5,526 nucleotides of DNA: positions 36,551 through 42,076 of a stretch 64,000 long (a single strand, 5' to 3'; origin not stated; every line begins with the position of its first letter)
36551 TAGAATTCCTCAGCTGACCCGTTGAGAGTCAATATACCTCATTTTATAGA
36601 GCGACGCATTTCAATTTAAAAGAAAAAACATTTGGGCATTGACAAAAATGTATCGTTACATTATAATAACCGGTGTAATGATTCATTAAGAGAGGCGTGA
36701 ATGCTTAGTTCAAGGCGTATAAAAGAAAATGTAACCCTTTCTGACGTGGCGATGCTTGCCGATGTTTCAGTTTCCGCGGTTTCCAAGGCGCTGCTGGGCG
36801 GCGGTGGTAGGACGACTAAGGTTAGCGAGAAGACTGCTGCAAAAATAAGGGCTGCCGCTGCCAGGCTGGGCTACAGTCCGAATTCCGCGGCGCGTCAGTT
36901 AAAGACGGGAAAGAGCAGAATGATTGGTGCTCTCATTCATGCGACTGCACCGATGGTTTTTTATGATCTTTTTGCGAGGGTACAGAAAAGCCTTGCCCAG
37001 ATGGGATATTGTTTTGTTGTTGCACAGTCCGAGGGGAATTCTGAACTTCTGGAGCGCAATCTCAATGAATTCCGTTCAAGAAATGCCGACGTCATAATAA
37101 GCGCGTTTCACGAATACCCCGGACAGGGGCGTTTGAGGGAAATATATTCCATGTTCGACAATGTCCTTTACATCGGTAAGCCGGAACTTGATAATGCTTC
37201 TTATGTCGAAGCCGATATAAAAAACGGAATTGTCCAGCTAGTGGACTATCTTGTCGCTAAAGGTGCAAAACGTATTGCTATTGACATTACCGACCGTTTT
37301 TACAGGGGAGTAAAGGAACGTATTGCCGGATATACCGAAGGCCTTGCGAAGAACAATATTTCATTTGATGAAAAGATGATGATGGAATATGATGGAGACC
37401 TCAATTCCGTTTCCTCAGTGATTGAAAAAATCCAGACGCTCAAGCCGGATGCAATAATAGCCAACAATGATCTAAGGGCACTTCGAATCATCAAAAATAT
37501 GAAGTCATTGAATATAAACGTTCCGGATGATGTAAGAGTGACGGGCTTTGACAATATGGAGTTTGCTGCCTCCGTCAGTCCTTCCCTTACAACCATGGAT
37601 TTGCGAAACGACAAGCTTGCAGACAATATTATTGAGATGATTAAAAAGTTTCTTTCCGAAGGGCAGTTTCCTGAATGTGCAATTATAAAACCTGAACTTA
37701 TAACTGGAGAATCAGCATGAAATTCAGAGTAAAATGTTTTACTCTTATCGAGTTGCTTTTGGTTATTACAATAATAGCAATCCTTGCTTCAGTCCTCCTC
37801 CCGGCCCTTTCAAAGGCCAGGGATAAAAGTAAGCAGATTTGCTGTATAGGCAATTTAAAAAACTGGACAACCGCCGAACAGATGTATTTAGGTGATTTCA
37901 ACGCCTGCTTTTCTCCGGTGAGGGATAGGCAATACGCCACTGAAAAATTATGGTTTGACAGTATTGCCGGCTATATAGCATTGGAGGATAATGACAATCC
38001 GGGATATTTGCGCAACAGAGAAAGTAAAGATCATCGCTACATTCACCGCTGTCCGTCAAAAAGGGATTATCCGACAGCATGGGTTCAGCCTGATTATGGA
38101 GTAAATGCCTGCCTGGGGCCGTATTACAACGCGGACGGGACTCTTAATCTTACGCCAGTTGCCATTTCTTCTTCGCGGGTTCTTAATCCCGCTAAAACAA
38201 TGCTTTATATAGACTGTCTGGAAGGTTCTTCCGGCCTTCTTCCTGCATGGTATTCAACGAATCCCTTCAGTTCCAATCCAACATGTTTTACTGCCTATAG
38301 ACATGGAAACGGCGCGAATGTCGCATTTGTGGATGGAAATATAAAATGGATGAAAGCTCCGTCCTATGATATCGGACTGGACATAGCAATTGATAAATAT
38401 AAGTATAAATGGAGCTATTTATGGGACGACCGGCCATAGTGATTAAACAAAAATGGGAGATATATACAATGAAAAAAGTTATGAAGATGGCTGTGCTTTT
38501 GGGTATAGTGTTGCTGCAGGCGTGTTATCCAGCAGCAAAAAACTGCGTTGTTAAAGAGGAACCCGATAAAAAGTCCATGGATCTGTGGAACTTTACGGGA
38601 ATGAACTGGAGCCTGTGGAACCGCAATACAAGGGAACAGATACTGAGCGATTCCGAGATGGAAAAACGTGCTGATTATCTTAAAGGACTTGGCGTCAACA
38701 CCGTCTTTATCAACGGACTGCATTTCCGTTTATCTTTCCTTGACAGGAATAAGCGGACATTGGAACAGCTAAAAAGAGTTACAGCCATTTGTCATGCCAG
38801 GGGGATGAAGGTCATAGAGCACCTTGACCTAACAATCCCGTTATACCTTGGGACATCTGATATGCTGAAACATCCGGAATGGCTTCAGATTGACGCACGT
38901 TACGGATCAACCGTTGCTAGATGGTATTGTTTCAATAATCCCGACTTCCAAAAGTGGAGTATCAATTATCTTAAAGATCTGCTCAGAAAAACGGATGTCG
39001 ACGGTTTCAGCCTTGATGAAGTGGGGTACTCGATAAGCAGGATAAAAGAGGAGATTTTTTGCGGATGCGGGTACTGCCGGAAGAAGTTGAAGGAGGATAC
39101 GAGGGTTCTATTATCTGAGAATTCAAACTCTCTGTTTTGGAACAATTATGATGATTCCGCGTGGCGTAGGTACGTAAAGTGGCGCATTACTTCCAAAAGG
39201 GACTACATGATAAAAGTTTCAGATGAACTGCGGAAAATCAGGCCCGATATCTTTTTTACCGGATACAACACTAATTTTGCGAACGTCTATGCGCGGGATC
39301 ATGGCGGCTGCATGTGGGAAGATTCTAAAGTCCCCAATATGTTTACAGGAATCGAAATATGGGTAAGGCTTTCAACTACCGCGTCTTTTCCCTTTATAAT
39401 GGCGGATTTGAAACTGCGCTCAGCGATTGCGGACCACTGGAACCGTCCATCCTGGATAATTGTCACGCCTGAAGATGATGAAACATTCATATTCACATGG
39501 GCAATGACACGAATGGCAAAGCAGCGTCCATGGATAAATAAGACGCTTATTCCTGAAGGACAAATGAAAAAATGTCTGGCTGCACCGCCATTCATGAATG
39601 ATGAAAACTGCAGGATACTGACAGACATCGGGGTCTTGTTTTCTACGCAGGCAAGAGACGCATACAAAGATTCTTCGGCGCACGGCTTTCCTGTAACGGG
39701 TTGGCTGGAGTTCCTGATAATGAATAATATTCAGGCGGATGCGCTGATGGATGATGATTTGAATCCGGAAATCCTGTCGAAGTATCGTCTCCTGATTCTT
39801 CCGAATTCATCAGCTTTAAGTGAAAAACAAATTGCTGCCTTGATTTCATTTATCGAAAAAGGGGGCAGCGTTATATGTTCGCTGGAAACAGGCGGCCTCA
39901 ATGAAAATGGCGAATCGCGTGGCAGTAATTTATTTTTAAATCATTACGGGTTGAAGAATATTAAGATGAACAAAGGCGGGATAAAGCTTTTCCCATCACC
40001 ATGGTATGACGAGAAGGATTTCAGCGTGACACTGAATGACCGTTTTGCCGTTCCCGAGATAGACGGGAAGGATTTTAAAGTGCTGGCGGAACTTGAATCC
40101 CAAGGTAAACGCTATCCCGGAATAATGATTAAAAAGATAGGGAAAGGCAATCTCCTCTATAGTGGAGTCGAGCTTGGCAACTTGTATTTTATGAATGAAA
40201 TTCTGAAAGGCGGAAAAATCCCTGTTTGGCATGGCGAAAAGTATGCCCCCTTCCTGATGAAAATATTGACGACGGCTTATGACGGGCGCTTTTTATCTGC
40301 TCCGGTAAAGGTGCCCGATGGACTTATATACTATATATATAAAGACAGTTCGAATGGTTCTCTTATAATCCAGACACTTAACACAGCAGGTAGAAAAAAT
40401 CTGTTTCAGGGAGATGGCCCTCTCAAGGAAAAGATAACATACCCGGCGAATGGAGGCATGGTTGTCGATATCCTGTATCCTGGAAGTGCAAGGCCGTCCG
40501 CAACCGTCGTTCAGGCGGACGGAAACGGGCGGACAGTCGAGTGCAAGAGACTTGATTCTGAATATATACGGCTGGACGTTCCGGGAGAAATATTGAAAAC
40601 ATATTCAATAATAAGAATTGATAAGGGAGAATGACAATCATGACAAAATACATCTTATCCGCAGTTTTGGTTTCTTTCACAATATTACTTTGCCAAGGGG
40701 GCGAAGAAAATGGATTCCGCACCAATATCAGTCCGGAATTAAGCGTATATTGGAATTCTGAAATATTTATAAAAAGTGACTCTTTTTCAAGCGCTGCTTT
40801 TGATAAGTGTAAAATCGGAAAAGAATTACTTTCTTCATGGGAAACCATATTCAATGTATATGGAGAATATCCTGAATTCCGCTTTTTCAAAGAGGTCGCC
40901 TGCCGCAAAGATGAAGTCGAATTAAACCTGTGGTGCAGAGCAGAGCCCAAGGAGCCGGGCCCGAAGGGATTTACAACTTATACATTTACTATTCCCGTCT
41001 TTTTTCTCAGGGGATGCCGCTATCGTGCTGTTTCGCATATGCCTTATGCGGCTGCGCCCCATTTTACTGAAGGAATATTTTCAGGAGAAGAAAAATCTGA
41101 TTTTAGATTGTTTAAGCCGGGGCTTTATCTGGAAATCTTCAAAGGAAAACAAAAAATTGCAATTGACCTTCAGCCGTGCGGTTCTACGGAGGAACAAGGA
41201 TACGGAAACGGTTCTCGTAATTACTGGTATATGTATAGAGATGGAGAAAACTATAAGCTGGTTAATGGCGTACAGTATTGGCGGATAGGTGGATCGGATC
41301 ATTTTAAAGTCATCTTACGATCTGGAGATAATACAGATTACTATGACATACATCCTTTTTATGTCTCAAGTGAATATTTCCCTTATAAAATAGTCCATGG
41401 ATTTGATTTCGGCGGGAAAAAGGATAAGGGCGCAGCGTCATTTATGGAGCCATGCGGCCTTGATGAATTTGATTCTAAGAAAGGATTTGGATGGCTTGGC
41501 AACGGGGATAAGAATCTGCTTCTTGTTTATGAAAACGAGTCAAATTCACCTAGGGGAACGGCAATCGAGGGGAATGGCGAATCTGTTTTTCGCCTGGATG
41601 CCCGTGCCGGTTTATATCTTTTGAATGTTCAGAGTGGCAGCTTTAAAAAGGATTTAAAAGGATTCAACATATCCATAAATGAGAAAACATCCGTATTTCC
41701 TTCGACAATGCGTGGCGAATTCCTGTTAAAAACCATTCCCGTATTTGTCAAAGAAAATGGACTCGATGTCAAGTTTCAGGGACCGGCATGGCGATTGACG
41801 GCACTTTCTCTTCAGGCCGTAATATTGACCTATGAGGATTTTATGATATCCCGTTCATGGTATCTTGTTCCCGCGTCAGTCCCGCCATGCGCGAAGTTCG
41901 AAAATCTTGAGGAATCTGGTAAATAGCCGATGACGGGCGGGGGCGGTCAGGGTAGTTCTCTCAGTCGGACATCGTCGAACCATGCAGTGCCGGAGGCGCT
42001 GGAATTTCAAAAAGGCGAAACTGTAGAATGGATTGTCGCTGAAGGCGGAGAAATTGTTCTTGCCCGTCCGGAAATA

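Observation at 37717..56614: Three repeated 'pseudopilin-like gene followed by large glycan-active lipoprotein' dyads: candidate PVC-type polysaccharide-utilisation module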

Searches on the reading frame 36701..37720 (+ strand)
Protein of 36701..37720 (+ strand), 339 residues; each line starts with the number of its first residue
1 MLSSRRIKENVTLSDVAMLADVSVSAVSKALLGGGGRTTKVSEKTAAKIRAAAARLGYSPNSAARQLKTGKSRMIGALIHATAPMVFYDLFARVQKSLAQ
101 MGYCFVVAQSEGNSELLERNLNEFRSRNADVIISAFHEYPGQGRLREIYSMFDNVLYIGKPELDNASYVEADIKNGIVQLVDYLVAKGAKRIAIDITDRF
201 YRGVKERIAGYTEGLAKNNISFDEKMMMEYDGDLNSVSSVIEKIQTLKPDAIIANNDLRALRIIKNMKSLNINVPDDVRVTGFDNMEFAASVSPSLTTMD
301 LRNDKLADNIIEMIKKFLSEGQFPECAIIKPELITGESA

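Call 5: search_protein_families(library=pfam, proteins=[window:36701-37720:+], max_evalue=0.01)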
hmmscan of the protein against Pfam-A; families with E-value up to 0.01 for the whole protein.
window:36701-37720:+ (339 aa): 3 families
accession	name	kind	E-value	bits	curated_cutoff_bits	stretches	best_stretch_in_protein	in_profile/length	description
PF13377.12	Peripla_BP_3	-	6.7e-24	85.3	26.5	1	181-338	1-166/167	Periplasmic binding protein-like domain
PF00532.27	Peripla_BP_1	-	1.1e-11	45.2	22.2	1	75-317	4-264/281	Periplasmic binding proteins and sugar binding domain of LacI family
PF00356.27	LacI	-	4.8e-11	42.7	27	1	12-61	1-46/46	Bacterial regulatory proteins, lacI family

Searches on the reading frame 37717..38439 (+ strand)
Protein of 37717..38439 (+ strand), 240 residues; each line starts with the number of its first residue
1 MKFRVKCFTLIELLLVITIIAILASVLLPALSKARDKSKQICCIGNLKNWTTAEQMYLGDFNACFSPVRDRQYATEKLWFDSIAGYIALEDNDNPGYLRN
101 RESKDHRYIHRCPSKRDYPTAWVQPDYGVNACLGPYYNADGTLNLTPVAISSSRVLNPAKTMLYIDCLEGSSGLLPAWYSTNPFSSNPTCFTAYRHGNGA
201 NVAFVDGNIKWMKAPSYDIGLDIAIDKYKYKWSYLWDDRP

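Call 5: search_protein_families(library=pfam, proteins=[window:37717-38439:+], max_evalue=0.01)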
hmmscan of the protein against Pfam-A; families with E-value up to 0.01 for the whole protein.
window:37717-38439:+ (240 aa): 1 family
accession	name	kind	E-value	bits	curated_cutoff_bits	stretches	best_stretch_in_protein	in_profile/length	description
PF07963.17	N_methyl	-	0.00017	21.4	21.2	1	8-28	7-27/27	Prokaryotic N-terminal methylation motif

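Call 6: search_protein_families(library=ncbifam, proteins=[window:37717-38439:+], max_evalue=0.01)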
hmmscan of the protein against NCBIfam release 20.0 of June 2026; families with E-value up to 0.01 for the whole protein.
window:37717-38439:+ (240 aa): 10 families
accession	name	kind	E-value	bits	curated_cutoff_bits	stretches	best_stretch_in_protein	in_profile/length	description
NF041775.1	typeIV_PilA_Myxo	equivalog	2.2e-08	34.3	400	1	4-59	9-64/214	type IV pilin protein PilA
TIGR01710.1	typeII_sec_gspG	equivalog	1.3e-06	28.4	88.85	1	7-58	2-53/134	type II secretion system major pseudopilin GspG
NF040999.1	pilin_ComGC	equivalog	1.5e-06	28.3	75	1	6-47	2-43/84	competence type IV pilus major pilin ComGC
NF041013.1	T4P_ComGE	equivalog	9.2e-06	25.7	49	1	5-41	3-39/83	competence type IV pilus minor pilin ComGE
TIGR01708.2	typeII_sec_gspH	equivalog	4.4e-05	23.5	80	1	8-37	4-33/169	type II secretion system minor pseudopilin GspH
NF007862.0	PRK10574.1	equivalog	7.8e-05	22.8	138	1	6-33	5-32/145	prepilin peptidase-dependent pilin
TIGR02532.1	IV_pilin_GFxxxE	domain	0.0015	18.3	16.3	1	8-28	4-24/24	prepilin-type N-terminal cleavage/methylation domain-containing protein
TIGR04294.2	pre_pil_HX9DG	domain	0.0056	16.5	19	1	195-207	4-16/22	H-X9-DG-CTERM domain-containing protein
TIGR02596.1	TIGR02596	subfamily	0.0087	16.2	70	0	8-32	1-25/196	Verru_Chthon cassette protein D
NF040982.1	ComGD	equivalog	0.01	16.3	70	0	6-34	2-29/139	competence type IV pilus minor pilin ComGD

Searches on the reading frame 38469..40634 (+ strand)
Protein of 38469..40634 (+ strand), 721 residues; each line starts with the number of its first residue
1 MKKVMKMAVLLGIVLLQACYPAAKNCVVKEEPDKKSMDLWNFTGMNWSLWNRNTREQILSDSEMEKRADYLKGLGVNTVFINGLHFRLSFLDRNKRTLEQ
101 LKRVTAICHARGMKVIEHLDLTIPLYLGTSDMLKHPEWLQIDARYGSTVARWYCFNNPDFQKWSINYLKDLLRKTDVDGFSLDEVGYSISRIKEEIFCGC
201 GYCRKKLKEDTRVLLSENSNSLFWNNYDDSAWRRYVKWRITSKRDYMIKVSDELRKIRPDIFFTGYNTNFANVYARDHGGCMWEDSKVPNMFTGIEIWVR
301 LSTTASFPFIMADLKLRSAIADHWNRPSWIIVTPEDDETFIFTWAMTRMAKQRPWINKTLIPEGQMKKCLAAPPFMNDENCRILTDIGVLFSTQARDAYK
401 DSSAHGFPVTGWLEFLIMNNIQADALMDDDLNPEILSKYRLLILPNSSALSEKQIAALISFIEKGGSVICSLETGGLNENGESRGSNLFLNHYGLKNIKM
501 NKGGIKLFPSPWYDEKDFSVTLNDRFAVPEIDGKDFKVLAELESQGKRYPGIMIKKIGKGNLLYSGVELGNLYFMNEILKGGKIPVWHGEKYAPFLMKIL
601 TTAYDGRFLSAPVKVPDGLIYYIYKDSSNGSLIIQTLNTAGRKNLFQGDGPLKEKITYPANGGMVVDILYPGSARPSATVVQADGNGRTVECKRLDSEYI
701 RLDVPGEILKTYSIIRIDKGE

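Call 5: search_protein_families(library=pfam, proteins=[window:38469-40634:+], max_evalue=0.01)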
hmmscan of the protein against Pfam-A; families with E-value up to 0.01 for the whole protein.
window:38469-40634:+ (721 aa): 5 families
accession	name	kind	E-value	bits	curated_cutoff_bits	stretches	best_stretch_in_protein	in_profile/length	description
PF02638.21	GHL10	-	5.6e-07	29.4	27.9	1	99-263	70-225/311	Glycosyl hydrolase-like 10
PF08532.16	Glyco_hydro_42M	-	2.1e-06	27.9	25.8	1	409-571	32-190/207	Beta-galactosidase trimerisation domain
PF14871.12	GHL6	-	6.4e-06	26.9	35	1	66-183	4-131/132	Hypothetical glycosyl hydrolase 6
PF09822.16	ABC_transp_aux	-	0.0001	22.1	34.7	1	430-495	37-112/288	ABC-type uncharacterized transport system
PF23355.1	IFT52_GIFT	-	0.0011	18.5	27.2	1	428-495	35-101/246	IFT52 GIFT domain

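Call 6: search_protein_families(library=ncbifam, proteins=[window:38469-40634:+], max_evalue=0.01)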
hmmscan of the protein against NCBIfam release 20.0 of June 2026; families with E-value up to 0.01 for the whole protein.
window:38469-40634:+ (721 aa): 0 families

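Call 85: search_solved_structures(query=window:38469-40631:+, max_evalue=0.01)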
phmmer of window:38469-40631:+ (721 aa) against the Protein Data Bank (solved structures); distinct sequences matched with E-value up to 0.01: 0.

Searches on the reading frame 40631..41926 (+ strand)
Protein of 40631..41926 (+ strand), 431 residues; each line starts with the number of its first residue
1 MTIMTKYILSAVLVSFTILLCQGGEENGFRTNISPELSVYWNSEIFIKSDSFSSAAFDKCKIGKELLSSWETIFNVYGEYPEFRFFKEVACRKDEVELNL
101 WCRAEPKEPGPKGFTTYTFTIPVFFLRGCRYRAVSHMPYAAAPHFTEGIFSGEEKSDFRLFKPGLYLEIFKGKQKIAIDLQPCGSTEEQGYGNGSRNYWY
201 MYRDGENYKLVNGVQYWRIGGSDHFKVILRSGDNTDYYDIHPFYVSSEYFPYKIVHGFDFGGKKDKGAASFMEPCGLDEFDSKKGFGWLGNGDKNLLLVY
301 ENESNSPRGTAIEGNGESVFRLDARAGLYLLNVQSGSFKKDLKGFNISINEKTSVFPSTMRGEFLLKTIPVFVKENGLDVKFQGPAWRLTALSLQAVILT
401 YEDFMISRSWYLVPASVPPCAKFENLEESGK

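Call 5: search_protein_families(library=pfam, proteins=[window:40631-41926:+], max_evalue=0.01)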
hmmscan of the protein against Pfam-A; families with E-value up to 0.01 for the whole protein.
window:40631-41926:+ (431 aa): 0 families

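Call 6: search_protein_families(library=ncbifam, proteins=[window:40631-41926:+], max_evalue=0.01)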
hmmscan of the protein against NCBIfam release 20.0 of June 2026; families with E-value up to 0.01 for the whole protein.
window:40631-41926:+ (431 aa): 0 families
